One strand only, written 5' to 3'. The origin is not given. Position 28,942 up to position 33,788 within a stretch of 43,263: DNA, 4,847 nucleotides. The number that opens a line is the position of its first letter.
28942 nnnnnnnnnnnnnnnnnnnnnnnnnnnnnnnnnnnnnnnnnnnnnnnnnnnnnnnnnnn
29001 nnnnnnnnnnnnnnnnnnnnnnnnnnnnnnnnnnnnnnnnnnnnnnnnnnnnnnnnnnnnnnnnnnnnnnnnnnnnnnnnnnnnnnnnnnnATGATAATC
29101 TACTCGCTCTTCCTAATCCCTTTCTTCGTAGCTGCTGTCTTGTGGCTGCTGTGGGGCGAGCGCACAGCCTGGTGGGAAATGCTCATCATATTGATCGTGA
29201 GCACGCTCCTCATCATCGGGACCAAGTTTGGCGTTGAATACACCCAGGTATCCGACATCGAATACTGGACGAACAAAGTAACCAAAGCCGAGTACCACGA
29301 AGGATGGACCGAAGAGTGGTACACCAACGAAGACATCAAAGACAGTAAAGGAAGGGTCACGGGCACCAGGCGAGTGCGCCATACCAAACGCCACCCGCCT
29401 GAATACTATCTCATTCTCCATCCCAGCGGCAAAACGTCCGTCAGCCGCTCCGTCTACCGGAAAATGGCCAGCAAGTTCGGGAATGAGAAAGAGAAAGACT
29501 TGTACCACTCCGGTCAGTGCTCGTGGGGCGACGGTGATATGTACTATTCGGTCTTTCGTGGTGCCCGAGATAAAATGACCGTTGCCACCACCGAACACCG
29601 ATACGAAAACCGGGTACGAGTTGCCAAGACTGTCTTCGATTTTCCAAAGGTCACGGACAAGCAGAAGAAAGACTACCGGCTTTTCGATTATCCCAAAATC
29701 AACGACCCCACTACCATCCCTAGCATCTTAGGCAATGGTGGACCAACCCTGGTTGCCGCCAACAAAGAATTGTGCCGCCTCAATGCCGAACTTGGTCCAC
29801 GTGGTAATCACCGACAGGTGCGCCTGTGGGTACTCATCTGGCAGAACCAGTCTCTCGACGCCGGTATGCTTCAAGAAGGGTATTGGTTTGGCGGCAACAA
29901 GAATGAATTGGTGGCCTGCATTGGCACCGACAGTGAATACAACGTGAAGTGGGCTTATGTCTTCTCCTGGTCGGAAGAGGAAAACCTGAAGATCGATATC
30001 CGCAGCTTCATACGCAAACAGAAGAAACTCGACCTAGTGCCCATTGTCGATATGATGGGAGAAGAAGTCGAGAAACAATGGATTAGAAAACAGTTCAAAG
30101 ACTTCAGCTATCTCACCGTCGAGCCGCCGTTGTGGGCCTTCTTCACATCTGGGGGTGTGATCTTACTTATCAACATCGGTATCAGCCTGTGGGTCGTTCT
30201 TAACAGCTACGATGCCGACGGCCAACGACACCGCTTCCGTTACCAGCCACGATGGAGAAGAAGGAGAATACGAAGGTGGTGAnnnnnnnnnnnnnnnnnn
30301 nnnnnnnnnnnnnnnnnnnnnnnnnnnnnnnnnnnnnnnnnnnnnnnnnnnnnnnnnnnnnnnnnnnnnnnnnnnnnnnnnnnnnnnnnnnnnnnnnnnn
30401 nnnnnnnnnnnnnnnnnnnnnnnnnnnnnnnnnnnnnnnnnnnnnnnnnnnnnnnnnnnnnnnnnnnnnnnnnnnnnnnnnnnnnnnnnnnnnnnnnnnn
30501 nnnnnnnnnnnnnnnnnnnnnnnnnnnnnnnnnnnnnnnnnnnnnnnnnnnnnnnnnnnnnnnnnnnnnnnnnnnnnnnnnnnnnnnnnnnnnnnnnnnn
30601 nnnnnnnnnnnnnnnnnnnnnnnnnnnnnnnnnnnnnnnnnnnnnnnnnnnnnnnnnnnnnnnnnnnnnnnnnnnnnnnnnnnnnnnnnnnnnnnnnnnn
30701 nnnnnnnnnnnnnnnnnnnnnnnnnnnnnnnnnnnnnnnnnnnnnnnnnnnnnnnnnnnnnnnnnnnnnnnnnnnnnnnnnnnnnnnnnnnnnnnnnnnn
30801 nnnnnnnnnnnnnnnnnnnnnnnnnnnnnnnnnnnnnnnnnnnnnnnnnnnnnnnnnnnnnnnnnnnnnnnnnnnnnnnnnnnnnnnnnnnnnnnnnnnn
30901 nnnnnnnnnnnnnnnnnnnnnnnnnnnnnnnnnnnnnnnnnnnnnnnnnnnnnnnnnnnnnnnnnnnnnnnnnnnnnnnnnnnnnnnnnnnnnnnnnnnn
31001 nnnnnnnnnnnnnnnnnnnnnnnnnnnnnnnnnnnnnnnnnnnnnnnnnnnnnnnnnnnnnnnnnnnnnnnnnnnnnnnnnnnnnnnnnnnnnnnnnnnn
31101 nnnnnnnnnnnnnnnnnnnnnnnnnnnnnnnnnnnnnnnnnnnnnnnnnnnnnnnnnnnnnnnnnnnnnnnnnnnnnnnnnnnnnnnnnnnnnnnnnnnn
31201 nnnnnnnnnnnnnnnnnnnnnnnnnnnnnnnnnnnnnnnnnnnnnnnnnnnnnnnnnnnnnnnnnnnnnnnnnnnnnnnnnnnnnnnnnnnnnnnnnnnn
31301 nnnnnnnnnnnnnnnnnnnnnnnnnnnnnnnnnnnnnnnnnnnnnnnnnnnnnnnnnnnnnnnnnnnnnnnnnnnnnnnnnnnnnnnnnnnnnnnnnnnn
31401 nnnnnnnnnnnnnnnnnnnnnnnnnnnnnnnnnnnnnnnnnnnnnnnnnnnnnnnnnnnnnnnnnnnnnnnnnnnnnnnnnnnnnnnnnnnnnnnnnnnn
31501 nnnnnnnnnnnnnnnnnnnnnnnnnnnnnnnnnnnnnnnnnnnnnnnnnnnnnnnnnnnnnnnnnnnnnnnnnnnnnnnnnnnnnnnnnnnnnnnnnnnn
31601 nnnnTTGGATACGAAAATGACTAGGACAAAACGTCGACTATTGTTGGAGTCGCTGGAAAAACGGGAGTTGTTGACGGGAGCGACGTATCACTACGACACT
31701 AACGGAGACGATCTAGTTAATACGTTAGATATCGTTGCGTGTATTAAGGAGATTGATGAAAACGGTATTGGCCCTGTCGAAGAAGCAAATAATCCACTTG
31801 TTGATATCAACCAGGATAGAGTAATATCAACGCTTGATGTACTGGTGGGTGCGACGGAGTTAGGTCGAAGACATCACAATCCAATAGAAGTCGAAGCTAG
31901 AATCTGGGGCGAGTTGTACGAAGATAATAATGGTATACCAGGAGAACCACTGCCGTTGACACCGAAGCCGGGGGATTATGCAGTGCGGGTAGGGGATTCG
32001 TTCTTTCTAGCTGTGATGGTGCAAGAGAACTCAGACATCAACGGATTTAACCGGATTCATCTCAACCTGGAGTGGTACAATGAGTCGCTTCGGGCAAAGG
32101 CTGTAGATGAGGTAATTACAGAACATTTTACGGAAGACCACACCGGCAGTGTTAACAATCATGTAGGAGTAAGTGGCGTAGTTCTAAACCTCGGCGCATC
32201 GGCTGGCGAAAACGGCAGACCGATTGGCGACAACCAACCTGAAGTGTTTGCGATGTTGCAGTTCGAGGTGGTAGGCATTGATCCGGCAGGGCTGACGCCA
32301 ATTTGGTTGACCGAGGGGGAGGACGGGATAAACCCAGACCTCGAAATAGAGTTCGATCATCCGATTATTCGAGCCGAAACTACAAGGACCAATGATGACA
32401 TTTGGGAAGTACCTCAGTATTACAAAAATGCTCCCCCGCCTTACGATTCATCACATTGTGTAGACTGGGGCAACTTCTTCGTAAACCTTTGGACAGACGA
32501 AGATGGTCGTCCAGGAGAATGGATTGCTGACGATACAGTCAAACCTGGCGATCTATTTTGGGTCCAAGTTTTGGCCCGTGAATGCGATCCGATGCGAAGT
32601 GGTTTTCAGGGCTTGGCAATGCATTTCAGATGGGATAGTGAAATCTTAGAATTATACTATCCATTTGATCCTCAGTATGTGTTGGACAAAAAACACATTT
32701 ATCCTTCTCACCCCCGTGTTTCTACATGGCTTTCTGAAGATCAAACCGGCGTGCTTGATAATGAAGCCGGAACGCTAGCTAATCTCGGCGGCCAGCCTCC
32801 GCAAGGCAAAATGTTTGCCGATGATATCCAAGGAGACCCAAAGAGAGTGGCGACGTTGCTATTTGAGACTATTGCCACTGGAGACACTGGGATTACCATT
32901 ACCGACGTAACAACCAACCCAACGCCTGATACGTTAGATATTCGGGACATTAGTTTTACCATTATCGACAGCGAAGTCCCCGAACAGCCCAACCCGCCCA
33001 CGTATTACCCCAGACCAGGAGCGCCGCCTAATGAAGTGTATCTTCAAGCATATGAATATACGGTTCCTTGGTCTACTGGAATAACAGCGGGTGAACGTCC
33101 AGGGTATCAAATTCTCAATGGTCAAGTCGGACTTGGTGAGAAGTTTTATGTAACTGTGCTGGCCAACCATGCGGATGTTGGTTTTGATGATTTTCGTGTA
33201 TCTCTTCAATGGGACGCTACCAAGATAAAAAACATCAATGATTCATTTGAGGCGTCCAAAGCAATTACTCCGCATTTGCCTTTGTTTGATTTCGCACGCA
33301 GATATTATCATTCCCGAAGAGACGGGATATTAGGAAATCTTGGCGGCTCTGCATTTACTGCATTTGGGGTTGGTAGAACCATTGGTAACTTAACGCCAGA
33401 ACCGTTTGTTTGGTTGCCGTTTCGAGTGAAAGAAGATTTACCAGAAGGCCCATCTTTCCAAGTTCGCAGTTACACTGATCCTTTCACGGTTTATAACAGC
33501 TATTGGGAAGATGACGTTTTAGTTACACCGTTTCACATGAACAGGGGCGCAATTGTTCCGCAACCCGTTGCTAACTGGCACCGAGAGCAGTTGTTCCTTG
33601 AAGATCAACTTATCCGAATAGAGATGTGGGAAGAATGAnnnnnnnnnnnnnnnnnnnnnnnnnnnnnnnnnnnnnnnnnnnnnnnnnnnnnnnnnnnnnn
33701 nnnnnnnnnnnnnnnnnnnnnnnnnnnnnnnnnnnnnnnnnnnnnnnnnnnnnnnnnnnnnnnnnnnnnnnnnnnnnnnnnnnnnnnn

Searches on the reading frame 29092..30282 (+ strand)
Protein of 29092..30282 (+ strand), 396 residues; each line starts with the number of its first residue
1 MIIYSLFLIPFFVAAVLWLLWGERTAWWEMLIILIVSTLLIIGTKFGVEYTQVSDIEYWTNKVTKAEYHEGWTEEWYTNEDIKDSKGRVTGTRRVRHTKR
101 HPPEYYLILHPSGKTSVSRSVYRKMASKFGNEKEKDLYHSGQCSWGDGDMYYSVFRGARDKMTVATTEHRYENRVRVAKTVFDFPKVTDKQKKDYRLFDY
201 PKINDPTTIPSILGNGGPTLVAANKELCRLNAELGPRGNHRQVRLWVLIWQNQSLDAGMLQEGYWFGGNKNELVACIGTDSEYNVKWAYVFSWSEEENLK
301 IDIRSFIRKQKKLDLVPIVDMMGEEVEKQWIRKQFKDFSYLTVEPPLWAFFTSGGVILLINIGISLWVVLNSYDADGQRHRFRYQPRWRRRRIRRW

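Call 10: search_protein_families(library=pfam, proteins=[window:29092-30282:+], max_evalue=0.01)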
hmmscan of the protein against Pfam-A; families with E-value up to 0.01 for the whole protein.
window:29092-30282:+ (396 aa): 1 family
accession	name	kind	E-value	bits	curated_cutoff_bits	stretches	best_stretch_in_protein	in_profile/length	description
PF10296.15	MMM1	-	0.0085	15.9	21.9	0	281-335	170-224/244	Maintenance of mitochondrial morphology protein 1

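Call 24: search_protein_families(library=phrogs, proteins=[window:29092-30282:+], max_evalue=0.001)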
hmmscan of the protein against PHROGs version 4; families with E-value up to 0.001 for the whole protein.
window:29092-30282:+ (396 aa): 2 families
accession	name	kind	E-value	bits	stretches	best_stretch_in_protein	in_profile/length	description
phrog_2087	-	unknown function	7.7e-43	147.6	2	165-373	148-357/360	-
phrog_23737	-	unknown function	3.7e-05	24.2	1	196-364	26-189/212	-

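Call 26: search_dna_similar(query=window:29092-30282:+, collection=phages, mode=protein, max_rows=15)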
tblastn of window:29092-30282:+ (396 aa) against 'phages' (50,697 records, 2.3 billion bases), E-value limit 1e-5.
Records with a match: 45; places in all: 45; records where one place covers at least 80% of the query: 22.
Best place of each record, by identity: <60% 45.
By first word of the organism name: Erwinia 16; Prevotella 15; Tenacibaculum 5; Bacillus 2; Agrobacterium 2; Delftia 2; uncultured 1; Bacteriophage 1; Burkholderia 1.
By host as written in the record: Prevotella sp. 15; Erwinia amylovora 14; Tenacibaculum maritimum 3; - 2; Tenacibaculum sp. 2; Bacillus megaterium str. ATCC 43725 2; Agrobacterium tumefaciens C58 2; Erwinia amylovora strain Ea29-7 2; and 2 more.
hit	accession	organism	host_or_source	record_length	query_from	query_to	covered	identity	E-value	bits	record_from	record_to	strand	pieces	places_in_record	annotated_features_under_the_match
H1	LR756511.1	uncultured phage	metagenomic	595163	1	374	94%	34.5%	7e-60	215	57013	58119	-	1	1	record has no annotation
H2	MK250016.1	Prevotella phage Lak-A1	Prevotella sp.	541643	6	376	94%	30.3%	7e-42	162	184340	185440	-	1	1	record has no annotation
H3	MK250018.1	Prevotella phage Lak-A1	Prevotella sp.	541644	6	376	94%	30.3%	7e-42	162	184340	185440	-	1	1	record has no annotation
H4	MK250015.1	Prevotella phage Lak-A1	Prevotella sp.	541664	6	376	94%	30.3%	7e-42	162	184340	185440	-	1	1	record has no annotation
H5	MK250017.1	Prevotella phage Lak-A1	Prevotella sp.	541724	6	376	94%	30.3%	7e-42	162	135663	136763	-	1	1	record has no annotation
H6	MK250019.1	Prevotella phage Lak-A2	Prevotella sp.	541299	6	376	94%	30.1%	1e-40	159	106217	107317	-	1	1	record has no annotation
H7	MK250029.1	Prevotella phage Lak-C1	Prevotella sp.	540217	6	376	94%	30.1%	1e-40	159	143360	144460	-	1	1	record has no annotation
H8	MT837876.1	Bacteriophage sp.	human fecal samples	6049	6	376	94%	29.2%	2e-36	146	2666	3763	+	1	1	record has no annotation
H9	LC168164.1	Tenacibaculum phage pT24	Tenacibaculum sp.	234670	6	376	94%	28.3%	2e-32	135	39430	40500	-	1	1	hypothetical protein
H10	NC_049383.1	Tenacibaculum phage pT24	Tenacibaculum sp.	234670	6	376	94%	28.3%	2e-32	135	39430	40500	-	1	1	hypothetical protein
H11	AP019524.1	Tenacibaculum phage PTm1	Tenacibaculum maritimum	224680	7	376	93%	27.2%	3e-29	125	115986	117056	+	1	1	hypothetical protein (x2)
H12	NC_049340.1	Tenacibaculum phage PTm1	Tenacibaculum maritimum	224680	7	376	93%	27.2%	3e-29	125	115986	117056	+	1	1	hypothetical protein (x2)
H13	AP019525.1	Tenacibaculum phage PTm5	Tenacibaculum maritimum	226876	7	376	93%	27.2%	3e-29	125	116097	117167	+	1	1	hypothetical protein (x2)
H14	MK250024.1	Prevotella phage Lak-B5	Prevotella sp.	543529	23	377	90%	26.3%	7e-30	127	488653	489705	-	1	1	record has no annotation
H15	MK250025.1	Prevotella phage Lak-B6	Prevotella sp.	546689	23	377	90%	26.3%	7e-30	127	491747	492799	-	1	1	record has no annotation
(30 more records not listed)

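Call 65: get_annotated_region(hit=H1, flank=20000)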
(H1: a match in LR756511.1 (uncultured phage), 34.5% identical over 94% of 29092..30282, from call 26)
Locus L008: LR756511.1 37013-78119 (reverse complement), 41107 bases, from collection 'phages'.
description: uncultured phage genome assembly, chromosome: 1.
organism: uncultured phage (NCBI taxid 278008)
taxonomy: Viruses; environmental samples
host: -; source: metagenomic; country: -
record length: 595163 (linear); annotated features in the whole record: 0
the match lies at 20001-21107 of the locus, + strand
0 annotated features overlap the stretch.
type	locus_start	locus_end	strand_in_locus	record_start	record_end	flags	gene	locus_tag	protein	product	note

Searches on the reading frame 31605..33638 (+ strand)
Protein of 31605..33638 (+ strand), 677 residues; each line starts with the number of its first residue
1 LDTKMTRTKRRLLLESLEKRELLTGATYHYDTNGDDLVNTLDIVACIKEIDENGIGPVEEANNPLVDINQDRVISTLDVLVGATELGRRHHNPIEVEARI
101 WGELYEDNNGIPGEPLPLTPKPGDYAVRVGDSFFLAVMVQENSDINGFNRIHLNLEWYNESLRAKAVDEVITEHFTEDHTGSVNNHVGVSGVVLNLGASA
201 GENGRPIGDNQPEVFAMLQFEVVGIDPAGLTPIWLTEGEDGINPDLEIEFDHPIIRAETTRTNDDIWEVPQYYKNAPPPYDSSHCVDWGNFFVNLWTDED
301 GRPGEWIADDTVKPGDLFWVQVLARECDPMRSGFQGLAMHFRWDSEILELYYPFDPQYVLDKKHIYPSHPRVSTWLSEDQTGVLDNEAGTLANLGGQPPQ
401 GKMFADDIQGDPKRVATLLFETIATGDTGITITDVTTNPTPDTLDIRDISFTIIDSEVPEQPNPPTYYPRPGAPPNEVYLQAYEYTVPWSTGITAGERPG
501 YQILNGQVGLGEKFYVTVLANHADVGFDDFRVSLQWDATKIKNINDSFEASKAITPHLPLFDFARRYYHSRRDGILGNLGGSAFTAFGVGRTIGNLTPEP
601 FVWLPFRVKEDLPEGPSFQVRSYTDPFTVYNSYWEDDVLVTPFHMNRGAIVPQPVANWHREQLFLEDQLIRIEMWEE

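Call 10: search_protein_families(library=pfam, proteins=[window:31605-33638:+], max_evalue=0.01)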
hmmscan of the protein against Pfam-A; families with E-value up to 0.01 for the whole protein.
window:31605-33638:+ (677 aa): 2 families
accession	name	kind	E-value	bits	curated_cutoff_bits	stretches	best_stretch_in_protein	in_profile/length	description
PF00404.24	Dockerin_1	-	1.3e-05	25.7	22.9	1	30-80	2-50/57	Dockerin type I domain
PF07595.18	Planc_extracel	-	6.8e-05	22.8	25.5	1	8-25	1-18/20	Planctomycete extracellular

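Call 24: search_protein_families(library=phrogs, proteins=[window:31605-33638:+], max_evalue=0.001)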
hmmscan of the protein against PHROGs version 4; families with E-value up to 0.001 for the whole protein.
window:31605-33638:+ (677 aa): 0 families

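Call 35: find_related_loci(query=window:31605-33638:+, collection=viral_contigs, flank=6000)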
Query window:31605-33638:+ (677 aa) in viral_contigs; peptide patterns used: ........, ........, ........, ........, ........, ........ (x = any residue, [..] = any of these).
No stretch of DNA in the collection matches any of the patterns.

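Call 37: find_homologous_proteins(query=window:31605-33638:+, max_evalue=0.00001)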
Query window:31605-33638:+: 8000 candidates shared short words with the query, none scored E <= 0.00001.
